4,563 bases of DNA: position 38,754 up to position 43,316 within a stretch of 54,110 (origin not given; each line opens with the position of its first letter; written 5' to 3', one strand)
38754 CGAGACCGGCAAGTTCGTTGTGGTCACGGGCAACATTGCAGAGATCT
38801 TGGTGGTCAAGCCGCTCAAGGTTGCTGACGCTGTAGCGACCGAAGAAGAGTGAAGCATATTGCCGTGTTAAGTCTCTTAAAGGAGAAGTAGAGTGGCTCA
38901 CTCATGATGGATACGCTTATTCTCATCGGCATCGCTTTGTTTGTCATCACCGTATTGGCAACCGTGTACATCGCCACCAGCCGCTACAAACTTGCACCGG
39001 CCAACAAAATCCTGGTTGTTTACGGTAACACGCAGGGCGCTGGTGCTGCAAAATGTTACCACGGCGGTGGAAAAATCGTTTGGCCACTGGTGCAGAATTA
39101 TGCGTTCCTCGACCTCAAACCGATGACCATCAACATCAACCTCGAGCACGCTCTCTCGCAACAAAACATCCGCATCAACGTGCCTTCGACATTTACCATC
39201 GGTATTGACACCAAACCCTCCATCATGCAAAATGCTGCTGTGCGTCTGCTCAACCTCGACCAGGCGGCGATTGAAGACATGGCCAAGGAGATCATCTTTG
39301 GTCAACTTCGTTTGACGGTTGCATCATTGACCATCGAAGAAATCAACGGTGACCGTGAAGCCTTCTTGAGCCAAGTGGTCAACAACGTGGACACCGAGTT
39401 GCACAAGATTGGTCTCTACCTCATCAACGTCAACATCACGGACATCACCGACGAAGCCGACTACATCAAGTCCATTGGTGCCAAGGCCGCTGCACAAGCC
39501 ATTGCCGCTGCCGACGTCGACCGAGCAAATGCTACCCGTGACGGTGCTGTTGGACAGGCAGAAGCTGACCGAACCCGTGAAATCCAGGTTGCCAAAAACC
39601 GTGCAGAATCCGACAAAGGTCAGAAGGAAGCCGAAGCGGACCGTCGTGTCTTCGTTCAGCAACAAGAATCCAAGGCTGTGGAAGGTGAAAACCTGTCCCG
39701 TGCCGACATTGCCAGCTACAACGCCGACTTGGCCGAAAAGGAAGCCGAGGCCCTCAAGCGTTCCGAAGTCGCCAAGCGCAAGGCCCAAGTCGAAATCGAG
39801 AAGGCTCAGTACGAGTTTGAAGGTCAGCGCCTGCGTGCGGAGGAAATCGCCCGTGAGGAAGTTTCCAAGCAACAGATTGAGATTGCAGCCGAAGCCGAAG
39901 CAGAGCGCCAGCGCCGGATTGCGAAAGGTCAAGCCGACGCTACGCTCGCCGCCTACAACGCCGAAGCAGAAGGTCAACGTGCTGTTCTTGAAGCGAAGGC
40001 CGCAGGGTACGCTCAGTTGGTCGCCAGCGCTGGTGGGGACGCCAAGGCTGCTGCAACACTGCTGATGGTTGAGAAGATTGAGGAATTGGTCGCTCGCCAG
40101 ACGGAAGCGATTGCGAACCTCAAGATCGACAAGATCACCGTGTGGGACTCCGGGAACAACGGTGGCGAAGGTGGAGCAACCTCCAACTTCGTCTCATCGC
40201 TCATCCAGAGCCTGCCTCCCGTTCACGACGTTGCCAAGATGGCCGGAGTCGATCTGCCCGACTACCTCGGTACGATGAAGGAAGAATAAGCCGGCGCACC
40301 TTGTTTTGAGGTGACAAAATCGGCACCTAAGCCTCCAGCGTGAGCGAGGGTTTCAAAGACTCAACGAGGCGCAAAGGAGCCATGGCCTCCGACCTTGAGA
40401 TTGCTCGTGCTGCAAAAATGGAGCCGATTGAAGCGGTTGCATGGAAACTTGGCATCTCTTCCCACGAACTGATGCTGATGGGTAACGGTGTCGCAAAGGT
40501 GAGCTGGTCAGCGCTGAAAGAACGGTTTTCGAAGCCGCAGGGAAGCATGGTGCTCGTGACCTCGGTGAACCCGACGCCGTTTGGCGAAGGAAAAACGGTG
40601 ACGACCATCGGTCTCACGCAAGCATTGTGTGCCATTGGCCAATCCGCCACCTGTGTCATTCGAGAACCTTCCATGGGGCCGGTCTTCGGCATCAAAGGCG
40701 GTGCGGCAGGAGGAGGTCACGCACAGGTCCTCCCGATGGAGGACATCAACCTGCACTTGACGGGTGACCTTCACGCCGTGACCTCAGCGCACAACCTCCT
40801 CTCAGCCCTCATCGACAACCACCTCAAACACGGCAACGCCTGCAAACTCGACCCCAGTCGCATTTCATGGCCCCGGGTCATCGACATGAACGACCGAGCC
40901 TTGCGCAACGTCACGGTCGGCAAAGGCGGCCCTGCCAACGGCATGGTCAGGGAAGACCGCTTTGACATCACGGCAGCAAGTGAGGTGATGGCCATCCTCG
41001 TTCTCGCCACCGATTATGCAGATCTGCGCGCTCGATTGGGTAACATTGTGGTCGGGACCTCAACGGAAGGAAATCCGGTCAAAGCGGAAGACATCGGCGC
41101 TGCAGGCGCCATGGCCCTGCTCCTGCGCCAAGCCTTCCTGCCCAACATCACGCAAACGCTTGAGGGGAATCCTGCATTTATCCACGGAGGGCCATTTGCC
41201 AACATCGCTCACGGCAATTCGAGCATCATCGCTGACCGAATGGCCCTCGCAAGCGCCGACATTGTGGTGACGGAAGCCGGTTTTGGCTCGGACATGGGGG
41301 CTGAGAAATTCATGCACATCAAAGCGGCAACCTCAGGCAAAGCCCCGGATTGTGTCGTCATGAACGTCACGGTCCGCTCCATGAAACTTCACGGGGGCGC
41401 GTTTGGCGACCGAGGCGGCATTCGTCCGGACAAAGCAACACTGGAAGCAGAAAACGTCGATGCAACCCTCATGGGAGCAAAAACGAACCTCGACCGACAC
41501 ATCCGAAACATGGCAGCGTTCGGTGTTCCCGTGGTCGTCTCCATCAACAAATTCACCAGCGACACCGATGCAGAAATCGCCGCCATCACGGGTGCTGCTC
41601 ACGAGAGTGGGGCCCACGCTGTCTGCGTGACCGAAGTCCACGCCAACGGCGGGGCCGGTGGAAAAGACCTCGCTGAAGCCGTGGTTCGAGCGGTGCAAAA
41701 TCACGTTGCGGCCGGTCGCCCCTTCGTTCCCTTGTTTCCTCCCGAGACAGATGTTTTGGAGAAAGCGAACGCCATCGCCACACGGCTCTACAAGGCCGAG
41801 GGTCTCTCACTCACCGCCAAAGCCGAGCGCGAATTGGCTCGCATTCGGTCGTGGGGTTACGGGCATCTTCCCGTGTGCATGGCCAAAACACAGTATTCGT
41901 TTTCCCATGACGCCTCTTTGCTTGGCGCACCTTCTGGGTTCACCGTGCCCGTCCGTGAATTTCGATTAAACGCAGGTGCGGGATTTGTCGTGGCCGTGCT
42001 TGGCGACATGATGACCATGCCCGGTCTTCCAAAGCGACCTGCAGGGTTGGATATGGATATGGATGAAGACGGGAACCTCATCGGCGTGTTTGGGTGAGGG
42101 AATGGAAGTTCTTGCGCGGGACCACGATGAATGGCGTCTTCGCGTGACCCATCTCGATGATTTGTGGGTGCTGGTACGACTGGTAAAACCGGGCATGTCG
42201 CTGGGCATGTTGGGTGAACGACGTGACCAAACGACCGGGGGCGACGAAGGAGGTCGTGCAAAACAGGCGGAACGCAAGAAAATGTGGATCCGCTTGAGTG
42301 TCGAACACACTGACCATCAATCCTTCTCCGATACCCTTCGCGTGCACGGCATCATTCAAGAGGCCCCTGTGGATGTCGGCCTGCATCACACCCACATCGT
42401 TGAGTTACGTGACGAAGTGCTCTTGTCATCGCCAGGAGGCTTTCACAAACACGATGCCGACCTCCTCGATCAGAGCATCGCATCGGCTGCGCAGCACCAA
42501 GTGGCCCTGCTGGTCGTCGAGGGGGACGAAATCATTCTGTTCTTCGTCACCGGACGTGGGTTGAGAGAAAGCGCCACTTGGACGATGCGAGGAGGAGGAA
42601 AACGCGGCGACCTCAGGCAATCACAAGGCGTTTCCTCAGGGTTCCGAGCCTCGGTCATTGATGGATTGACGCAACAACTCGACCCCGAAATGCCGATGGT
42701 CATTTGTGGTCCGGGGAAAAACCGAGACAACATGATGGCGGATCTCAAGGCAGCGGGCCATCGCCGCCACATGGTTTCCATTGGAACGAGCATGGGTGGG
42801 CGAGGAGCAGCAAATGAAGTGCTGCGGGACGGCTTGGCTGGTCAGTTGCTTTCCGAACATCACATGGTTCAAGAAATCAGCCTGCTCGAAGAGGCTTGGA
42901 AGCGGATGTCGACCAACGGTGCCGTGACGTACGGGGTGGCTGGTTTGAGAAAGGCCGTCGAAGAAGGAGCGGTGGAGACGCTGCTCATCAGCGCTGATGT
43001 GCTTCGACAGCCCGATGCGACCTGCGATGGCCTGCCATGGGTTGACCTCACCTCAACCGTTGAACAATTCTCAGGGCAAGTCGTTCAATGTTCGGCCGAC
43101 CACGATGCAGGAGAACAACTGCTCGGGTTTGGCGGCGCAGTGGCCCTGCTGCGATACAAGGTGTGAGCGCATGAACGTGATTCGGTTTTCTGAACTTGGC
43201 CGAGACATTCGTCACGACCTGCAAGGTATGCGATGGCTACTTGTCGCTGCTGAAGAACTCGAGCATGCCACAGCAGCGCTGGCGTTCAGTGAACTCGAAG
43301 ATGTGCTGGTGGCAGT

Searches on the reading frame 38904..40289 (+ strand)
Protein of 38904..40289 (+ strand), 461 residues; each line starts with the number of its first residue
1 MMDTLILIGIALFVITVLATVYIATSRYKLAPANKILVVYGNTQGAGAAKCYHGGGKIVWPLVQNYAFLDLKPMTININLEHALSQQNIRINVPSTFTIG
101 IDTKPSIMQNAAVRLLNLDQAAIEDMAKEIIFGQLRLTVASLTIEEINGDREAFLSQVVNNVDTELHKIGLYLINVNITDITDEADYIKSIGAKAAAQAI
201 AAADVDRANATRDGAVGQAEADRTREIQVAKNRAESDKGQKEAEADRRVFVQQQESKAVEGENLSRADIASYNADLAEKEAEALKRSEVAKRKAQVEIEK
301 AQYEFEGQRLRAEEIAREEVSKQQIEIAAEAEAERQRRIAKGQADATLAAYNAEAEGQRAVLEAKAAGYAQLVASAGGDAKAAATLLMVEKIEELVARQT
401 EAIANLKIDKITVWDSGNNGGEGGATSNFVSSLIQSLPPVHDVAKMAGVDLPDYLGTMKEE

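Call 13: search_protein_families(library=pfam, proteins=[window:38904-40289:+], max_evalue=0.001)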
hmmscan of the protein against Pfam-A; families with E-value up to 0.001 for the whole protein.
window:38904-40289:+ (461 aa): 2 families
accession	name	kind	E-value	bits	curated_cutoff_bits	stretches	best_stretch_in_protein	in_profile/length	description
PF01145.31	Band_7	-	1e-28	101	23.6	1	31-210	3-174/176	SPFH domain / Band 7 family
PF15975.10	Flot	-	2.8e-07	31.1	27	1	332-436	1-104/124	Flotillin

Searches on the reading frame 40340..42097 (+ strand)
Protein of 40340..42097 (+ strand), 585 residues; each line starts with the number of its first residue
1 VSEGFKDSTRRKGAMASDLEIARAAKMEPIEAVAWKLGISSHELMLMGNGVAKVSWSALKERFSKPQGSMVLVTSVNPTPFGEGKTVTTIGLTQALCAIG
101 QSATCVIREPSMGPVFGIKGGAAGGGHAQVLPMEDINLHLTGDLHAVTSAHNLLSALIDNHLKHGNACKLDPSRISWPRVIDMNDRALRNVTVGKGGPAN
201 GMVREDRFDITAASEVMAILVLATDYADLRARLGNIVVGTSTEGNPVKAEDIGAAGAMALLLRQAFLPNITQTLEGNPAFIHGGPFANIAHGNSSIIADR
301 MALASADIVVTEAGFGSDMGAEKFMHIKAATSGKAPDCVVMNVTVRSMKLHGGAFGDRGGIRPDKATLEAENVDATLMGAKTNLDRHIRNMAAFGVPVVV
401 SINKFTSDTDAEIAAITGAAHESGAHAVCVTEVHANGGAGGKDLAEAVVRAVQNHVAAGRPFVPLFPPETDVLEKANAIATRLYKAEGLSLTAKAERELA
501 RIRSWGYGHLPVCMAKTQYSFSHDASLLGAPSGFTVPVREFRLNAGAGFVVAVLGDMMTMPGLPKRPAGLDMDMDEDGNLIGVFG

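Call 13: search_protein_families(library=pfam, proteins=[window:40340-42097:+], max_evalue=0.001)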
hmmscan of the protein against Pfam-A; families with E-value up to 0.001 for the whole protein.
window:40340-42097:+ (585 aa): 1 family
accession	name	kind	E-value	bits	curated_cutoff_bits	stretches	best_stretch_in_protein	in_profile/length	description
PF01268.25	FTHFS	-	6e-237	787.7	27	1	17-584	2-556/556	Formate--tetrahydrofolate ligase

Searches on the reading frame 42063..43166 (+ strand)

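Call 13: search_protein_families(library=pfam, proteins=[window:42063-43166:+], max_evalue=0.001)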
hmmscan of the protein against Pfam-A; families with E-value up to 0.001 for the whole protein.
window:42063-43166:+ (367 aa): 2 families
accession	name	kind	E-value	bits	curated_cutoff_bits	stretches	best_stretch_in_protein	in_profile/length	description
PF03465.20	eRF1_3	-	4.2e-19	69.4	25.8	1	269-367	2-106/106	eRF1 domain 3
PF03463.20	eRF1_1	-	1.3e-11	45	23.8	1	22-137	14-121/123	eRF1 domain 1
